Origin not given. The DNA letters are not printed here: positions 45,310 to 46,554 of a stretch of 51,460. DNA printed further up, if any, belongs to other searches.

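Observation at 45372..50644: Sigma-54-controlled four-gene locus: short ADI/amidinotransferase-fold enzyme, RocR-like activator, YfcC transporter and M20 amidohydrolase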

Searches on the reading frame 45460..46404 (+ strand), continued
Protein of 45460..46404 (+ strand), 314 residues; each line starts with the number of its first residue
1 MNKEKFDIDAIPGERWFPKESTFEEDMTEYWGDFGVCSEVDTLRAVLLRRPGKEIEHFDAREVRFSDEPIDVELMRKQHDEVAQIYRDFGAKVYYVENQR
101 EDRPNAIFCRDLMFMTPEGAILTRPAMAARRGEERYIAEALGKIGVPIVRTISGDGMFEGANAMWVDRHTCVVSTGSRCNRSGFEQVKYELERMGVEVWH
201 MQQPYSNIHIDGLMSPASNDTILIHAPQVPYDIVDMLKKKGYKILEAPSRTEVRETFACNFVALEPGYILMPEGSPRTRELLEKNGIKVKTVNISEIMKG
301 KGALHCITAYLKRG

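Call 38: search_protein_representatives(protein=window:45460-46404:+)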
Query: 314 residues. Proteins with E-value up to 0.001 (for the whole library): 2741; up to 1e-10: 879; up to 1e-30: 175. The best 150 are listed.
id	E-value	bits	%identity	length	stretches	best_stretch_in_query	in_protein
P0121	1.9e-170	582.6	79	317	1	3-314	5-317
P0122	5.2e-115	400.5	58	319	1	10-313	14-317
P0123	1.7e-92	326.5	51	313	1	13-313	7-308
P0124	9.1e-86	304.4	83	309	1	115-275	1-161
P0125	9.5e-81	287.9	75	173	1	5-171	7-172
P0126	2.1e-75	270.4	46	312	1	11-313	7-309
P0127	1.0e-70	255.0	54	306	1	30-267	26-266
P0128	1.2e-66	241.6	40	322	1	10-313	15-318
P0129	3.6e-65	236.8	47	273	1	71-313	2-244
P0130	5.4e-64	232.9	42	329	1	19-313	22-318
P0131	1.3e-62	228.3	77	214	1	3-128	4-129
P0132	1.8e-62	227.9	41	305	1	18-312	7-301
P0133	4.1e-62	226.7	37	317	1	10-312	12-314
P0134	7.5e-62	225.8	41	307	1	24-313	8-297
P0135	1.1e-58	215.5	63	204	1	4-160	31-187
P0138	2.5e-56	207.7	37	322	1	8-312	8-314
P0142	3.1e-53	197.5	36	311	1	8-313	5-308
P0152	3.4e-47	177.7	32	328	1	6-313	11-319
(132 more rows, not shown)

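Call 43: list_cluster_members(proteins=[P0122, P0123, P0126, P0128, P0130, P0132, P0133, P0138, P0142, P0152])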
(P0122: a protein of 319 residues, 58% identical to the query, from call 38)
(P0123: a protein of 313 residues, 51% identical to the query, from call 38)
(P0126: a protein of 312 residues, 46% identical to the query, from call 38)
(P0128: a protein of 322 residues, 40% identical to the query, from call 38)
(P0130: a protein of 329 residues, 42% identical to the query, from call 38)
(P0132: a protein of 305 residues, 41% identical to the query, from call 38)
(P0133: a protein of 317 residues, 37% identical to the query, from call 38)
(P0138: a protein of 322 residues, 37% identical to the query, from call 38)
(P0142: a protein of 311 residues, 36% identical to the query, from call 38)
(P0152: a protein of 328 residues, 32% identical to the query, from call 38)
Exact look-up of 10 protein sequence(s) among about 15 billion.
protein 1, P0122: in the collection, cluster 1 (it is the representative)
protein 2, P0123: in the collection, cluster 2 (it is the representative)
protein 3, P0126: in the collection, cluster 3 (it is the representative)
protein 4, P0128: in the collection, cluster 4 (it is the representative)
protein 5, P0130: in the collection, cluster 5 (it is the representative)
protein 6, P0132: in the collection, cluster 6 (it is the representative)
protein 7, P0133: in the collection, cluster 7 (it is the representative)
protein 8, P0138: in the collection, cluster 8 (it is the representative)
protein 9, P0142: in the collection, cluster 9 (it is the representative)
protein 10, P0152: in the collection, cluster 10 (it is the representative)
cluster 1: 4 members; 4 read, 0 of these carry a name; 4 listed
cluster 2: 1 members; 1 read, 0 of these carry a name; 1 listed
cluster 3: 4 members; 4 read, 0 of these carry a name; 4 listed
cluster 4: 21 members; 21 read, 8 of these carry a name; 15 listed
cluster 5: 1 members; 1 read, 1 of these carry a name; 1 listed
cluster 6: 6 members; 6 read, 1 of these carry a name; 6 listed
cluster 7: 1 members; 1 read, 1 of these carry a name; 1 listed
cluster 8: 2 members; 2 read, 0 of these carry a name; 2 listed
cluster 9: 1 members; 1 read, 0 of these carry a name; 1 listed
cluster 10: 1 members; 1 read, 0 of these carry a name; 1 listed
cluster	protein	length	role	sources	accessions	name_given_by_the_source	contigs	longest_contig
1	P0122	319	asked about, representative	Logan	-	-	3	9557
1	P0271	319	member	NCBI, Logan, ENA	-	-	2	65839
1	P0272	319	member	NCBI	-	-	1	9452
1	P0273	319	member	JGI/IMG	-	-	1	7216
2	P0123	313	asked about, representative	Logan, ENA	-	-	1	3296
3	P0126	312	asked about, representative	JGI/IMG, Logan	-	-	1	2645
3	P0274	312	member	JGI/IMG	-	-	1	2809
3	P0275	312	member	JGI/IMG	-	-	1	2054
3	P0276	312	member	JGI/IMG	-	-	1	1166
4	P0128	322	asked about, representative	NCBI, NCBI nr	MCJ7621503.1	MAG: arginine deiminase-related protein [Anaerolineae bacterium] | arginine deiminase-related protein [Anaerolineae bacterium]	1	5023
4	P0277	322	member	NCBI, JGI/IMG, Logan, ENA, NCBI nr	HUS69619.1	MAG TPA: arginine deiminase-related protein [Anaerolineae bacterium] | arginine deiminase-related protein [Anaerolineae bacterium]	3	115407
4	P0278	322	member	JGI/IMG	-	N-dimethylarginine dimethylaminohydrolase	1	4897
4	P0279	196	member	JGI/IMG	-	N-dimethylarginine dimethylaminohydrolase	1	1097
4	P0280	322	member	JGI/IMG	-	N-dimethylarginine dimethylaminohydrolase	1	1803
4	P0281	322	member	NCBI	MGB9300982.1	MAG: arginine deiminase-related protein [Anaerolineae bacterium]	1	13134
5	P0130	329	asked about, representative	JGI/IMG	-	N-dimethylarginine dimethylaminohydrolase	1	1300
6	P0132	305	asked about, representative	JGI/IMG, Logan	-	N-dimethylarginine dimethylaminohydrolase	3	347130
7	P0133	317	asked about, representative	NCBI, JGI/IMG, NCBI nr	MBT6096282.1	MAG: amidinotransferase [Rhodospirillaceae bacterium] | arginine deiminase | amidinotransferase [Rhodospirillaceae bacterium]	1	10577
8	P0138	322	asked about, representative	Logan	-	-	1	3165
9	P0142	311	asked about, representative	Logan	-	-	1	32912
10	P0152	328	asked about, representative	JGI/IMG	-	-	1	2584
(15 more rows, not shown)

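Call 56: search_solved_structures(query=A1, max_evalue=0.001, show_alignments=5)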
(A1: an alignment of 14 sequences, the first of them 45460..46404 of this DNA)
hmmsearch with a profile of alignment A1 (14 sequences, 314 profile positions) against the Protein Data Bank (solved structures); distinct sequences matched with E-value up to 0.001: 22.
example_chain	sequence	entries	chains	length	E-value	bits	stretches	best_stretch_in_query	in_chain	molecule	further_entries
3rhy_A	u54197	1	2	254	2.4e-14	56.7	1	101-307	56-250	N(G),N(G)-dimethylarginine dimethylaminohydrolase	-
3bpb_A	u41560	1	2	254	6.1e-14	55.3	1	101-307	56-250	dimethylarginine dimethylaminohydrolase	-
1h70_A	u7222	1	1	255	2.8e-13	53.2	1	101-304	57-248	NG, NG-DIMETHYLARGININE DIMETHYLAMINOHYDROLASE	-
4bof_A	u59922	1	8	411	1.7e-12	50.6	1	36-98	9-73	ARGININE DEIMINASE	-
1rxx_A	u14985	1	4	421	3.7e-10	42.9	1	258-310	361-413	Arginine deiminase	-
2aci_A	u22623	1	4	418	5.2e-10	42.4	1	258-310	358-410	Arginine deiminase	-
7ut0_A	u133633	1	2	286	2.1e-09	40.4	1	60-310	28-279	N(G),N(G)-dimethylarginine dimethylaminohydrolase 1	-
7usz_A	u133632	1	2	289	2.2e-09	40.4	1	60-310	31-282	N(G),N(G)-dimethylarginine dimethylaminohydrolase 1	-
2jai_A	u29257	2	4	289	2.2e-09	40.4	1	60-310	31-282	NG, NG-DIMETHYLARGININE DIMETHYLAMINOHYDROLASE 1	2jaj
6szp_A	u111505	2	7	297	2.4e-09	40.2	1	60-310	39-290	N(G),N(G)-dimethylarginine dimethylaminohydrolase 1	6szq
2abr_A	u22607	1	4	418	2.5e-09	40.2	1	258-310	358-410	Arginine deiminase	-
3i2e_A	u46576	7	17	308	2.7e-09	40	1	60-310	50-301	N(G),N(G)-dimethylarginine dimethylaminohydrolase 1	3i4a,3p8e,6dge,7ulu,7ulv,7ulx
9azg_A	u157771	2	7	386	2.9e-09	40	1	69-311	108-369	2-nitroimidazole nitrohydrolase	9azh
2aaf_A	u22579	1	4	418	3e-09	39.9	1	258-310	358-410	Arginine deiminase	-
2c6z_A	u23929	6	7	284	9.7e-09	38.2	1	66-307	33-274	NG, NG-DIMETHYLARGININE DIMETHYLAMINOHYDROLASE 1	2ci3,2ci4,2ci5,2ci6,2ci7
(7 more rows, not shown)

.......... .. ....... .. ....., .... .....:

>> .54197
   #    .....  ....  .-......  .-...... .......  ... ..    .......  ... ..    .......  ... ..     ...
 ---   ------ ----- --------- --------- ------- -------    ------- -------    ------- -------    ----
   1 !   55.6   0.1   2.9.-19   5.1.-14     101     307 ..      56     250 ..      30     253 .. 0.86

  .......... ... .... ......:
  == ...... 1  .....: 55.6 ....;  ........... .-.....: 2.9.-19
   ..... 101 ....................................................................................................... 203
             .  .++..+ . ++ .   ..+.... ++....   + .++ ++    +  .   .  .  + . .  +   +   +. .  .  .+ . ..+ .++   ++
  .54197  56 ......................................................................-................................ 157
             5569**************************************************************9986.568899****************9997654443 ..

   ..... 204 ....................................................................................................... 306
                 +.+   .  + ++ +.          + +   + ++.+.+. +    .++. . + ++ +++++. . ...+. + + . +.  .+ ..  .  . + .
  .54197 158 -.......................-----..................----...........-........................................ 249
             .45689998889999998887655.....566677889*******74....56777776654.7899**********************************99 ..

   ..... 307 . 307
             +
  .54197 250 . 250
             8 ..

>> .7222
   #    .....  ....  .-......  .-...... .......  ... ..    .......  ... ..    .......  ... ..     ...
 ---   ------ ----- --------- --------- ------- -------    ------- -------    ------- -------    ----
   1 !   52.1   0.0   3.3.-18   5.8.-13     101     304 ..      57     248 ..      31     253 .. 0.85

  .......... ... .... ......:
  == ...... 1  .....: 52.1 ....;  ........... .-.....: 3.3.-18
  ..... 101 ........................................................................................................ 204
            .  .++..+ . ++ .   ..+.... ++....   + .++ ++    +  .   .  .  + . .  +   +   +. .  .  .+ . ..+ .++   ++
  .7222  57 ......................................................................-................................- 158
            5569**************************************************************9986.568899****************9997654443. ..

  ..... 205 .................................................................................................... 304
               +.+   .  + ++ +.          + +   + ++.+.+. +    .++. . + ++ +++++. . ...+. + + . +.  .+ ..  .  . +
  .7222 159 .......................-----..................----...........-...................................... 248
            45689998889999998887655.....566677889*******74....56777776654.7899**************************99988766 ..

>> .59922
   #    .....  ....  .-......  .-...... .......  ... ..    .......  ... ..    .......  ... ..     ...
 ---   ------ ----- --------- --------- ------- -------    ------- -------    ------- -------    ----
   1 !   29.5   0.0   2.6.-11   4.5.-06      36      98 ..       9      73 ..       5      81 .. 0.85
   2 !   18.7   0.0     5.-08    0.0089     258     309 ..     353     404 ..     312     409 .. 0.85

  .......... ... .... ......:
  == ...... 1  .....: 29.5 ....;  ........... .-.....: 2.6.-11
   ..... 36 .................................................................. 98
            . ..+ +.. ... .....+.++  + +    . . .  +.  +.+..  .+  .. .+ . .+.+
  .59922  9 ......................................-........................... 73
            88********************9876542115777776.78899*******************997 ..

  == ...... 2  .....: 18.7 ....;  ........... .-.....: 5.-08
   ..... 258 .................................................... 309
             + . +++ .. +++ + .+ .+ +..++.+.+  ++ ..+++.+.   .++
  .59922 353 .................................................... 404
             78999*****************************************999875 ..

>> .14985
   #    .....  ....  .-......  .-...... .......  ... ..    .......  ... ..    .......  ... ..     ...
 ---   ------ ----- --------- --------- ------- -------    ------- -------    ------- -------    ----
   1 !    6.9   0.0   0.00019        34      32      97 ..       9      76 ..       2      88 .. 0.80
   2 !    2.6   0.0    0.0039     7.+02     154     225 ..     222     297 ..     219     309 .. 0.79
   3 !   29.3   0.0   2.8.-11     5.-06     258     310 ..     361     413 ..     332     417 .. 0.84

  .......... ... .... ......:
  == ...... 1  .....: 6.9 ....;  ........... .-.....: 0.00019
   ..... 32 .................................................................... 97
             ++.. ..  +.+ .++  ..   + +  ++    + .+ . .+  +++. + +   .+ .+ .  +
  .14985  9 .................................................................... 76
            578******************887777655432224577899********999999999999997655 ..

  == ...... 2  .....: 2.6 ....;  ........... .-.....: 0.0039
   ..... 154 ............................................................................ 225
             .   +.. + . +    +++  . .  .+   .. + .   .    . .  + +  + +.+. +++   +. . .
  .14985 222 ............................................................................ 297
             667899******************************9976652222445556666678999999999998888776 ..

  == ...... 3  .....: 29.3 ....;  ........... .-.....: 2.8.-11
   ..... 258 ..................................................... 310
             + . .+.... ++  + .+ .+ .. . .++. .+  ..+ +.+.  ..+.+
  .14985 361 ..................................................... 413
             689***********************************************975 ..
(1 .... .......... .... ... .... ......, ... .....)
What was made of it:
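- On Arginine deiminase (ArcA): D has 314 aa. It has 56 residues between aligned blocks where P. aeruginosa ADI has 146 (call 56). Asp211=Asp280, Arg178=Arg243 and Lys301=Arg401 (call 56).
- Closest known: Arginine deiminase. Same: Its active-site residues match P. aeruginosa ADI one for one: Glu224, Arg243, His278, Asp280, Arg401, His405 and Cys406 (call 56).
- Closest known: Arginine deiminase. Different: Between two aligned blocks, D has 56 residues where P. aeruginosa ADI has 146 (call 56), so the helical insert is missing.
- The His-Cys motif is also present in P. aeruginosa ADI (call 56).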

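Call 73: search_protein_families(library=ncbifam, proteins=[L052:8955-9896:+], max_evalue=0.00001)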
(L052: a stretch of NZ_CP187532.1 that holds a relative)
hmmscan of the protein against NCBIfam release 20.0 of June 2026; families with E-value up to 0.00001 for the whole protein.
L052:8955-9896:+ (314 aa): 7 families
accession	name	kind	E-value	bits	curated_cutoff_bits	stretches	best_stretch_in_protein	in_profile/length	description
NF045660.1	DiMthArgaseDdahStm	equivalog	4.6e-22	79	340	1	46-307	2-245/249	dimethylargininase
NF002381.0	PRK01388.1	subfamily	3.6e-19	69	414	1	258-313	347-402/405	arginine deiminase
NF045658.1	DiMArgaseDdah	equivalog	6.8e-19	68.7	450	1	73-307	30-250/254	dimethylargininase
TIGR01078.1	arcA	equivalog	1e-17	64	489.1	1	258-313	350-405/408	arginine deiminase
NF045659.1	DiMArgaseDdahMtb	equivalog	7.2e-11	41.8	300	1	66-308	47-280/283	dimethylargininase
NF052232.1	Arg_dihydro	equivalog_domain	8.8e-09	35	450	1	72-308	33-264/266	arginine dihydrolase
NF052231.1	bifunc_ArgZ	exception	9.1e-07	27.4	1025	1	72-308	35-266/696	bifunctional arginine dihydrolase/ornithine cyclodeaminase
